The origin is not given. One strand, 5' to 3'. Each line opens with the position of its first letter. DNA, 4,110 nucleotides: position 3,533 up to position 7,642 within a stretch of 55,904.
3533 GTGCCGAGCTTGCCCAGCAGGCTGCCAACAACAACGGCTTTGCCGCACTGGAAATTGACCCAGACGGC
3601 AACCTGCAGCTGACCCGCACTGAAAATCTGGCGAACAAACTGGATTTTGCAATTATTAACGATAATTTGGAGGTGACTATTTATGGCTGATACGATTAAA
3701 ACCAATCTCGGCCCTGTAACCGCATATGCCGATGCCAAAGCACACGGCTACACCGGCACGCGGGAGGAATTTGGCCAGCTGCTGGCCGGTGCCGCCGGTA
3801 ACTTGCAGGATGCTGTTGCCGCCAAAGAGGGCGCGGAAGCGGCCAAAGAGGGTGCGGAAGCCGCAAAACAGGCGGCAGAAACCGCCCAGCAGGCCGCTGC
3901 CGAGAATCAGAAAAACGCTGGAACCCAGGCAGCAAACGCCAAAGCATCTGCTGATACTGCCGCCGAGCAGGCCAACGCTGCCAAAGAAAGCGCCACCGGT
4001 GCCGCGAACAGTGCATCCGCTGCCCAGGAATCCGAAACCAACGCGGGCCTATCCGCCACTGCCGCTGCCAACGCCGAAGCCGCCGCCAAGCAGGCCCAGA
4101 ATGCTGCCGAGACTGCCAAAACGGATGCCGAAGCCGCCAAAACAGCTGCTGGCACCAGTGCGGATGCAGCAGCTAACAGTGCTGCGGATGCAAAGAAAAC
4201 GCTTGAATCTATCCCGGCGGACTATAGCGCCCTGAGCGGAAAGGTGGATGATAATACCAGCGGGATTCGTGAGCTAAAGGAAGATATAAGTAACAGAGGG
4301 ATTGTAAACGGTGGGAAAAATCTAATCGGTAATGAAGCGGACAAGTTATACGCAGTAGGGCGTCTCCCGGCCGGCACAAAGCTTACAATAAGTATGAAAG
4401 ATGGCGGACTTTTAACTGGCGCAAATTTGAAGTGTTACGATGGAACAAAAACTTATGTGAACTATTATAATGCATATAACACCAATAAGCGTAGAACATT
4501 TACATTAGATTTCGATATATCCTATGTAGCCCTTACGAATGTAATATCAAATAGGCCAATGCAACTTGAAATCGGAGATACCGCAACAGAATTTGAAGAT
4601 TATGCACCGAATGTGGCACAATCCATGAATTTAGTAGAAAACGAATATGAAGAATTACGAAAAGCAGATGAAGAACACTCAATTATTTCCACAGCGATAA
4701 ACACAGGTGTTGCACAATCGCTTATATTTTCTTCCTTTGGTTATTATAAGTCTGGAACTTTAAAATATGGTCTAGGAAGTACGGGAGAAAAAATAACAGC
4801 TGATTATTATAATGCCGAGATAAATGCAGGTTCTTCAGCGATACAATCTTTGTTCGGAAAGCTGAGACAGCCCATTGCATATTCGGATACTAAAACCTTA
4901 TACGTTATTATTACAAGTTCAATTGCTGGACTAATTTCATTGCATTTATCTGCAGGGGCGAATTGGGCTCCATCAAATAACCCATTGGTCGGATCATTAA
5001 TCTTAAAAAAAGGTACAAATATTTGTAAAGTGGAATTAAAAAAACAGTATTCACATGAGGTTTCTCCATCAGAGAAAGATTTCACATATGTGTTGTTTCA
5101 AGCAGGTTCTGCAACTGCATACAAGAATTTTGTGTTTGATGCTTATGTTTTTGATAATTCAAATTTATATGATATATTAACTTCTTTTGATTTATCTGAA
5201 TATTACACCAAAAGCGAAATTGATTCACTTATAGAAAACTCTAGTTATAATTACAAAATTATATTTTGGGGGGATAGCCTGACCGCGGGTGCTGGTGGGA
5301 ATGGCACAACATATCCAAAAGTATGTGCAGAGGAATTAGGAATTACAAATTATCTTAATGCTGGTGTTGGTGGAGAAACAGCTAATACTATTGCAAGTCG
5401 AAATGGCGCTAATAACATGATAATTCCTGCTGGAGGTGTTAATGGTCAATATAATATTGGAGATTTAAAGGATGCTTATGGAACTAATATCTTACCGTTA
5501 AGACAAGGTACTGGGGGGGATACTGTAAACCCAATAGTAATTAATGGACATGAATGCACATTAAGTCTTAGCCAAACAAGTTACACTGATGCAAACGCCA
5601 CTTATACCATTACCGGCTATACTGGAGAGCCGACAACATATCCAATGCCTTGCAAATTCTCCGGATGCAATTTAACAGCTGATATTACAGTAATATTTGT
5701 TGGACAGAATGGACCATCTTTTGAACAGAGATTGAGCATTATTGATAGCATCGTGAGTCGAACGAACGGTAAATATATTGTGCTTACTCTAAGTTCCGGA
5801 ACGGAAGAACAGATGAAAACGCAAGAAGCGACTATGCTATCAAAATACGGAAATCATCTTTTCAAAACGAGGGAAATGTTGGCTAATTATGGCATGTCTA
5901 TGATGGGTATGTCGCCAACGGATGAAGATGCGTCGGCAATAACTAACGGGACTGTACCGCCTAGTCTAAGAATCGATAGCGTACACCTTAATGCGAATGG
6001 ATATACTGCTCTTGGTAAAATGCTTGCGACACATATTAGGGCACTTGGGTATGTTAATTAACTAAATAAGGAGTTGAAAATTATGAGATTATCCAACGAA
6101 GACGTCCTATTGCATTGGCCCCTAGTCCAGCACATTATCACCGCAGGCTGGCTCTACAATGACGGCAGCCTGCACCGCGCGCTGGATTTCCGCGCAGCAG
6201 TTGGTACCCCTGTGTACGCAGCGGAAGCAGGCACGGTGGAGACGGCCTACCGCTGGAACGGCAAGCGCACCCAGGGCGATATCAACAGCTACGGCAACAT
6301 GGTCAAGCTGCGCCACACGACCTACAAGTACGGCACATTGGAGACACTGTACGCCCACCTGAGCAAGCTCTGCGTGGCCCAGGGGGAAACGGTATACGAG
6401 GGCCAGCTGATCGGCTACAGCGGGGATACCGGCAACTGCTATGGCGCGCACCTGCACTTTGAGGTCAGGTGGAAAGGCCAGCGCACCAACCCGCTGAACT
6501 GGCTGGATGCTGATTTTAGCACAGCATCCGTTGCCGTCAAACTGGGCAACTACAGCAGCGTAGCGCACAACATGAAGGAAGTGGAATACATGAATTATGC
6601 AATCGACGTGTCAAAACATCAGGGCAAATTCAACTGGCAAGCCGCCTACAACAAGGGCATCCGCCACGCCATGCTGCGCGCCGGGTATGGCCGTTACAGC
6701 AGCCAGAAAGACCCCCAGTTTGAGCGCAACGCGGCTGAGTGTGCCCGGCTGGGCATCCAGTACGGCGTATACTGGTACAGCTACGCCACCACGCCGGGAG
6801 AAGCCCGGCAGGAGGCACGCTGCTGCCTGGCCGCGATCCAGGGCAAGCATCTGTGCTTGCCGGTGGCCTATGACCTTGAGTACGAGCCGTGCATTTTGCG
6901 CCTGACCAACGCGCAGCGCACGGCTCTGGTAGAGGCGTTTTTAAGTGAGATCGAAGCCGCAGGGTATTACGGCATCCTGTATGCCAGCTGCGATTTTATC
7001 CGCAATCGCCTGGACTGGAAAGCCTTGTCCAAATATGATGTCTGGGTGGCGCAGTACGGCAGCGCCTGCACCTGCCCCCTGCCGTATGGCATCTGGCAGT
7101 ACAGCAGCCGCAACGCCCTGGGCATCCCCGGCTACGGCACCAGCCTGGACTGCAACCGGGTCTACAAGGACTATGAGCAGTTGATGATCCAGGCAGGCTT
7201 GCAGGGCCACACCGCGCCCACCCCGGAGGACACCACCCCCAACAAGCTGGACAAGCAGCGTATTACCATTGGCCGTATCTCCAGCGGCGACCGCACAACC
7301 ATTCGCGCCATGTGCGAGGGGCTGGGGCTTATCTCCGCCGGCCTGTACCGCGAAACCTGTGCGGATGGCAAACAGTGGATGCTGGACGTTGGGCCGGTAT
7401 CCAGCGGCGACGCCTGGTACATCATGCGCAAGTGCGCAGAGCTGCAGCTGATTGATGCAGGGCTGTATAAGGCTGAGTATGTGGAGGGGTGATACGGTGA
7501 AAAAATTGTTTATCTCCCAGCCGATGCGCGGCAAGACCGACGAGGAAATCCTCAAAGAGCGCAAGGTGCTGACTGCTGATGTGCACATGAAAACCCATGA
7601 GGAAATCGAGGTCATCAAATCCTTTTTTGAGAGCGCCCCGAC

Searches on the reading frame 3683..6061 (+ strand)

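Call 69: search_protein_families(library=phrogs, proteins=[window:3683-6061:+], max_evalue=0.00001)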
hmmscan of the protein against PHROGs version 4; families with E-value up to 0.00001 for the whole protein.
window:3683-6061:+ (792 aa): 6 families
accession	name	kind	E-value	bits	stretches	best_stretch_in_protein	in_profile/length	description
phrog_28673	-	tail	1.7e-45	156.4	1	488-789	606-917/921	tail protein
phrog_11419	-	tail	6.1e-23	81.5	2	707-791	645-729/1063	tail fiber protein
phrog_1419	-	tail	5e-09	35.9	1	54-177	113-232/793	tail protein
phrog_8780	-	tail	1.3e-06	28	1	37-173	138-274/755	minor tail protein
phrog_3279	-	tail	3.6e-06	27.8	1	35-175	118-263/396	tail fiber protein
phrog_22285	-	tail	5.8e-06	26.1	1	45-211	72-244/802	tail fiber protein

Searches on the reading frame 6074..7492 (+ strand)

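Call 69: search_protein_families(library=phrogs, proteins=[window:6074-7492:+], max_evalue=0.00001)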
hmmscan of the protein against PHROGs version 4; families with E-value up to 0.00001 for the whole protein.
window:6074-7492:+ (472 aa): 22 families
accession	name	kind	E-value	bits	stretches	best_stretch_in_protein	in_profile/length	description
phrog_291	-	lysis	1.6e-46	160.1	1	48-383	43-313/509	endolysin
phrog_10030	-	tail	8.9e-29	100.5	1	31-140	1911-2014/2105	tail length tape measure protein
phrog_6745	-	lysis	5.2e-28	99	1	173-332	3-158/396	endolysin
phrog_3084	-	lysis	3.8e-25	89.8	1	15-329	4-305/468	endolysin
phrog_6219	-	lysis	6.4e-22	79.5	1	174-371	2-194/326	endolysin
phrog_14988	-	other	1.3e-21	78.5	1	28-185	27-189/272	peptidase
phrog_6700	-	lysis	5.5e-20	71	1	32-148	2624-2728/2898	endolysin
phrog_7767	-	other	7.6e-19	69.2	1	31-153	18-128/194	metallo-endopeptidase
phrog_16615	-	other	1.1e-18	68.4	1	27-142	412-515/529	peptidase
phrog_3578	-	lysis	2e-18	68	1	16-155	210-367/405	endolysin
phrog_880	-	lysis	1.3e-17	65.3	1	22-152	17-144/435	endolysin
phrog_28672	-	other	5.4e-17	62.5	1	22-149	276-391/397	metallo-endopeptidase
phrog_4070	-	tail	2.1e-14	53.6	1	53-147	635-730/989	tail length tape measure protein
phrog_8537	-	unknown function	7e-13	49.6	1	23-160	6-134/384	-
phrog_21656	-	other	3.4e-12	46.2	1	34-159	637-759/1022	peptidase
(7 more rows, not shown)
